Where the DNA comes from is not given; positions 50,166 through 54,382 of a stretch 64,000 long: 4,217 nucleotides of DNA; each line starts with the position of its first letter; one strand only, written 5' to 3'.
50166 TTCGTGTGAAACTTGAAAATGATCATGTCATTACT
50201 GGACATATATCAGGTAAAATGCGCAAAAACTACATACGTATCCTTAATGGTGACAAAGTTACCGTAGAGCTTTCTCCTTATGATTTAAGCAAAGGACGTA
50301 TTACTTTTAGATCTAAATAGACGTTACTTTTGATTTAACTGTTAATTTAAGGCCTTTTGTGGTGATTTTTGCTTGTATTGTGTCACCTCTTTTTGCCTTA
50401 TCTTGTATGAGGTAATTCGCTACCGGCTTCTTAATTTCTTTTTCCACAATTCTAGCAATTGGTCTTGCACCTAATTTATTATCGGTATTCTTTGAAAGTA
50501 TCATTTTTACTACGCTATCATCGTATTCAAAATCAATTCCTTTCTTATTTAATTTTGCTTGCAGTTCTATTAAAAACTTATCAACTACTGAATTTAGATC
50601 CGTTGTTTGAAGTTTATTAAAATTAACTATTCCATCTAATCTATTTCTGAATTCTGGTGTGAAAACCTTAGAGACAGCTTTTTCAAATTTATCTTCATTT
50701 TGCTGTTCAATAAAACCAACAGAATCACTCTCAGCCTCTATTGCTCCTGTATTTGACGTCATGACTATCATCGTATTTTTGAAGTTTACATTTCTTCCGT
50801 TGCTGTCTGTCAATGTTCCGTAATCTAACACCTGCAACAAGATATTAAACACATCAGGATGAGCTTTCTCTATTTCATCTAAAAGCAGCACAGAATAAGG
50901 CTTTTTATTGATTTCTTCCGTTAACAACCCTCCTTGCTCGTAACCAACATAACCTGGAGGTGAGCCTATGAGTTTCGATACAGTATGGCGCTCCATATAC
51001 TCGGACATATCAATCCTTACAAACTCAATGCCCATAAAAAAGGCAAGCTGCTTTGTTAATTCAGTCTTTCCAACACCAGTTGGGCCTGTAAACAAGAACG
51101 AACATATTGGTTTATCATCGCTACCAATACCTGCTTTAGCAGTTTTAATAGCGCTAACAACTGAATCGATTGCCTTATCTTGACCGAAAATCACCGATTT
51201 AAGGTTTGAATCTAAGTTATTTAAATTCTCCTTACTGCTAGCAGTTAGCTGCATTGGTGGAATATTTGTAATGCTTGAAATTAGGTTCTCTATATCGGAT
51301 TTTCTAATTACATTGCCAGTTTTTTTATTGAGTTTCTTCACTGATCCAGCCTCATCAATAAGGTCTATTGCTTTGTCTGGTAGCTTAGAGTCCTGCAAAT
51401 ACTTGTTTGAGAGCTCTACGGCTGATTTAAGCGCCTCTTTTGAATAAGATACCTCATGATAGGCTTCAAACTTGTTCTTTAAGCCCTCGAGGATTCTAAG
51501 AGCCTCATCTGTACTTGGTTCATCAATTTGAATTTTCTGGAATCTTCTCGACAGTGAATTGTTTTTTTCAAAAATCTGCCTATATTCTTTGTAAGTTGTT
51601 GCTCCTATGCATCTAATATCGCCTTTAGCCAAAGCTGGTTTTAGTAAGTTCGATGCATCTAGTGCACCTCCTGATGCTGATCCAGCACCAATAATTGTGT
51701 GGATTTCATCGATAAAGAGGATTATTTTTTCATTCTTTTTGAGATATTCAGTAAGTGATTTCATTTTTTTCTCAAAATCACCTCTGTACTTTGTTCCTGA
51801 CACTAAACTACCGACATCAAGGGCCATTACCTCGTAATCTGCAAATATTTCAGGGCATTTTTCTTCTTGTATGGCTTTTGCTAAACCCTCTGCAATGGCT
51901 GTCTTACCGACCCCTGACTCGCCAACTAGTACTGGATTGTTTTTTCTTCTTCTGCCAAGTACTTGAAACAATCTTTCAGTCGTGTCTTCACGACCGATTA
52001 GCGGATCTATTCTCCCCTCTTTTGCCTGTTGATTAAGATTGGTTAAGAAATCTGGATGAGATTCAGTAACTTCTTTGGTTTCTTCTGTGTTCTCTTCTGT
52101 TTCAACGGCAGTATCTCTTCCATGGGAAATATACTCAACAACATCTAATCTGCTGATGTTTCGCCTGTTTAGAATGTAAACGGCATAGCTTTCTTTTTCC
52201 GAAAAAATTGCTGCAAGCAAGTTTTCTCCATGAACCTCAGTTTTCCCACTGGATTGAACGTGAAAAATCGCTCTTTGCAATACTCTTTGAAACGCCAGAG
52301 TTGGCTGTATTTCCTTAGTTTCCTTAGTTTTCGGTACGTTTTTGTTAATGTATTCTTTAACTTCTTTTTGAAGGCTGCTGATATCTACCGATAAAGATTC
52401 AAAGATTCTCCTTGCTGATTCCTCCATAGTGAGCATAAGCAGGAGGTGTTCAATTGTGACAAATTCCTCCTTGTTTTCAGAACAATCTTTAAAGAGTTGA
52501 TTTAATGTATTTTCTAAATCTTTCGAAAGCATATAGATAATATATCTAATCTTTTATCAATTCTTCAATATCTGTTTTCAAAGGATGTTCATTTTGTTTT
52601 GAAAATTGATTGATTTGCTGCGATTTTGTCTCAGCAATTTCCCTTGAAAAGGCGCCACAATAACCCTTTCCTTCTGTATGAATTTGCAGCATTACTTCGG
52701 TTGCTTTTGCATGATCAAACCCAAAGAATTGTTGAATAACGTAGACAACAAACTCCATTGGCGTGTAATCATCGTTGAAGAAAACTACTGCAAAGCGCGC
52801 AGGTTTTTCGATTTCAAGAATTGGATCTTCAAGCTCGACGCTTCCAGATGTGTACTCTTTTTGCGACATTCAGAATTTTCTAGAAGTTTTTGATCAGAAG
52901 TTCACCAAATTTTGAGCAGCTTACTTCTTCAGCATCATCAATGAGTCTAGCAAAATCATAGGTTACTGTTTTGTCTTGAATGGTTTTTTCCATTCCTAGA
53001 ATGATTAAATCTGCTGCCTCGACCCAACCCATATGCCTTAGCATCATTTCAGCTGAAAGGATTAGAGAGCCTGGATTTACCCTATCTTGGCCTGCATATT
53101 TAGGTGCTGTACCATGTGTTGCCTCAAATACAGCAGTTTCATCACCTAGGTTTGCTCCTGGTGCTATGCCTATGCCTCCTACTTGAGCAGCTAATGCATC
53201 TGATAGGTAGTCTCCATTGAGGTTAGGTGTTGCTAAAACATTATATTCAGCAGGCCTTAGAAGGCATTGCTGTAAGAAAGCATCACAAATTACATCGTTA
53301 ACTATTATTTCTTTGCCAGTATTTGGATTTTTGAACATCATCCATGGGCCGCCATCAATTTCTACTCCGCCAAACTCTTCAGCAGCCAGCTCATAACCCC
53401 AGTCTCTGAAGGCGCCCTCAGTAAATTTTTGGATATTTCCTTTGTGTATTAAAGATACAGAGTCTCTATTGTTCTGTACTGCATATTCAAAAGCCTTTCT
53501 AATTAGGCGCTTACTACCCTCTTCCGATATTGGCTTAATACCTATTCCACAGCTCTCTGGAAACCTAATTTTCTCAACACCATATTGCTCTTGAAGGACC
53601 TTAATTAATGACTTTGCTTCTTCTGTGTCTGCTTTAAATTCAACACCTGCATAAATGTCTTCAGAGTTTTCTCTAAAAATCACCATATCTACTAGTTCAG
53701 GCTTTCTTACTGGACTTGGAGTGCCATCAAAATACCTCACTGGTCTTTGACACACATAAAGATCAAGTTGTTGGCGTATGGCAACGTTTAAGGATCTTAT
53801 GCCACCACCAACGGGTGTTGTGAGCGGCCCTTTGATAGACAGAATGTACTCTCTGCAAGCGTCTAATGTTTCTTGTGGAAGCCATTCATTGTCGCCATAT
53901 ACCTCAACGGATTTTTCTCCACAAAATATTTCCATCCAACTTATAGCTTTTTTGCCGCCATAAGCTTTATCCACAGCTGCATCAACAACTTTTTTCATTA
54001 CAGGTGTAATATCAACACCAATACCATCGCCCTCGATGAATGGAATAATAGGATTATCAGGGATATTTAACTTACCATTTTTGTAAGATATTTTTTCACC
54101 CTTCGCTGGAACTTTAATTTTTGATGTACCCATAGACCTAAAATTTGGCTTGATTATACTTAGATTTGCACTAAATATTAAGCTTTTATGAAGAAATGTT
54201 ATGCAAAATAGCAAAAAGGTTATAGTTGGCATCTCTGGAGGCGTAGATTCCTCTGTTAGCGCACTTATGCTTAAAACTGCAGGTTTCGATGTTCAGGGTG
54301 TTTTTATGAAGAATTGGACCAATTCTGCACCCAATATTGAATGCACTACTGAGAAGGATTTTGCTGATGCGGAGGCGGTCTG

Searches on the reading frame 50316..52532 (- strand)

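Call 59: search_protein_families(library=ncbifam, proteins=[window:50316-52532:-], max_evalue=1e-10)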
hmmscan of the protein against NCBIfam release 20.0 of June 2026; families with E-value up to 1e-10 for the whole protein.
window:50316-52532:- (739 aa): 9 families
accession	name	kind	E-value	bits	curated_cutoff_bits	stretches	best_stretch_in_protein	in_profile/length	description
TIGR02639.1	ClpA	equivalog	1e-295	982.7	993.15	1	3-721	2-732/734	ATP-dependent Clp protease ATP-binding subunit ClpA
NF008263.0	PRK11034.1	equivalog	2e-284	945.2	1350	1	1-734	1-746/758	ATP-dependent Clp protease ATP-binding subunit ClpA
TIGR03346.1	chaperone_ClpB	equivalog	1.2e-219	731.8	1232.1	2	10-402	9-399/853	ATP-dependent chaperone ClpB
TIGR03345.1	VI_ClpV1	equivalog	3.6e-187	624.3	884.95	2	3-405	2-416/852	type VI secretion system ATPase TssH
NF008118.0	PRK10865.1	equivalog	2e-177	591.7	1417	2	23-401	27-403/857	ATP-dependent chaperone ClpB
NF033606.1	heat_AAA_ClpK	exception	1.6e-156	522.7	1900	2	3-404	113-512/949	heat shock survival AAA family ATPase ClpK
NF033607.0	disagg_AAA_ClpG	exception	6.6e-155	517.4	1900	2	407-720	553-873/932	AAA family protein disaggregase ClpG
NF003745.1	PRK05342.1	equivalog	2.3e-11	43.2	359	0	624-704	296-380/418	ATP-dependent Clp protease ATP-binding subunit ClpX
TIGR00763.1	lon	equivalog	2.8e-11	42.6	608.05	0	364-571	247-450/795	endopeptidase La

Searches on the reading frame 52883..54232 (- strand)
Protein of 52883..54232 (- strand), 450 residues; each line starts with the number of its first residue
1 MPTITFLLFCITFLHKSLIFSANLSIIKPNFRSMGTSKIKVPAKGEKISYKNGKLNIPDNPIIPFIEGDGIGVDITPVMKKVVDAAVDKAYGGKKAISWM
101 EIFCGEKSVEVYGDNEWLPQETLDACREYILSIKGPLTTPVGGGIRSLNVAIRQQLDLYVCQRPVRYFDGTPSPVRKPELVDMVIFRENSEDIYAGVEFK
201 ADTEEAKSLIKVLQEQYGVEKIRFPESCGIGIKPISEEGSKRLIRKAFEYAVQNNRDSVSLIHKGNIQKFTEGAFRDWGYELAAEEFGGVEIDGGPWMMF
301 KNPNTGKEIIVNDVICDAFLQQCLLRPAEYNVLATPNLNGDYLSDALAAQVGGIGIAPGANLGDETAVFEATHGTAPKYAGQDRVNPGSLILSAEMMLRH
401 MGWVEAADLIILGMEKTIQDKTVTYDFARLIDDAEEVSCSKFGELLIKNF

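Call 59: search_protein_families(library=ncbifam, proteins=[window:52883-54232:-], max_evalue=1e-10)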
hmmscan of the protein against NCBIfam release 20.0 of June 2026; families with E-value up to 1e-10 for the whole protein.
window:52883-54232:- (450 aa): 16 families
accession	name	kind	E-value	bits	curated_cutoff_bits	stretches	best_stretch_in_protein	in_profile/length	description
NF005425.0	PRK07006.1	equivalog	3.4e-227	754.1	490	1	37-449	3-415/416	NADP-dependent isocitrate dehydrogenase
TIGR00183.1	prok_nadp_idh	equivalog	1.3e-213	709.4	567.3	1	37-450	3-416/417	isocitrate dehydrogenase (NADP(+))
NF005610.0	PRK07362.1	equivalog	1.3e-162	541.7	585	2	37-290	5-265/474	NADP-dependent isocitrate dehydrogenase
NF005036.0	PRK06451.1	equivalog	6.7e-132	440.1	484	1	40-448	3-406/412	NADP-dependent isocitrate dehydrogenase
NF006673.0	PRK09222.1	equivalog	2.9e-73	247.5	509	2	231-450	142-341/482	NADP-dependent isocitrate dehydrogenase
TIGR02088.1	LEU3_arch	subfamily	1.1e-63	215.4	409.8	2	306-427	189-310/324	isopropylmalate/isohomocitrate dehydrogenases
NF006529.0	PRK08997.1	equivalog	2.3e-63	214.2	510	2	308-425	198-316/335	isocitrate dehydrogenase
TIGR02924.1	ICDH_alpha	equivalog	2.6e-58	198.2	561.35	2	231-450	138-337/473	isocitrate dehydrogenase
TIGR00175.1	mito_nad_idh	equivalog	4.9e-55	187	432.4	2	307-427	195-317/334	isocitrate dehydrogenase (NAD(+))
NF040626.1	AksF2_Meth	equivalog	2.6e-53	181.4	540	2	307-424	192-310/333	homoisocitrate dehydrogenase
NF040619.1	AksF_Meth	equivalog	1.4e-51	175.6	500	1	63-428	4-331/343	homoisocitrate dehydrogenase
NF002898.0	PRK03437.1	equivalog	1.9e-42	145.7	393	2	238-423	160-328/347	3-isopropylmalate dehydrogenase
TIGR02089.1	TTC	equivalog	1.1e-35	123.2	470.4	1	63-427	6-335/352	tartrate dehydrogenase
NF006048.0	PRK08194.1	equivalog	3.8e-32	111.7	501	1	63-427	6-332/352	tartrate dehydrogenase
TIGR00169.1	leuB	equivalog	2.5e-29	102.4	353.2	1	65-441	4-344/349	3-isopropylmalate dehydrogenase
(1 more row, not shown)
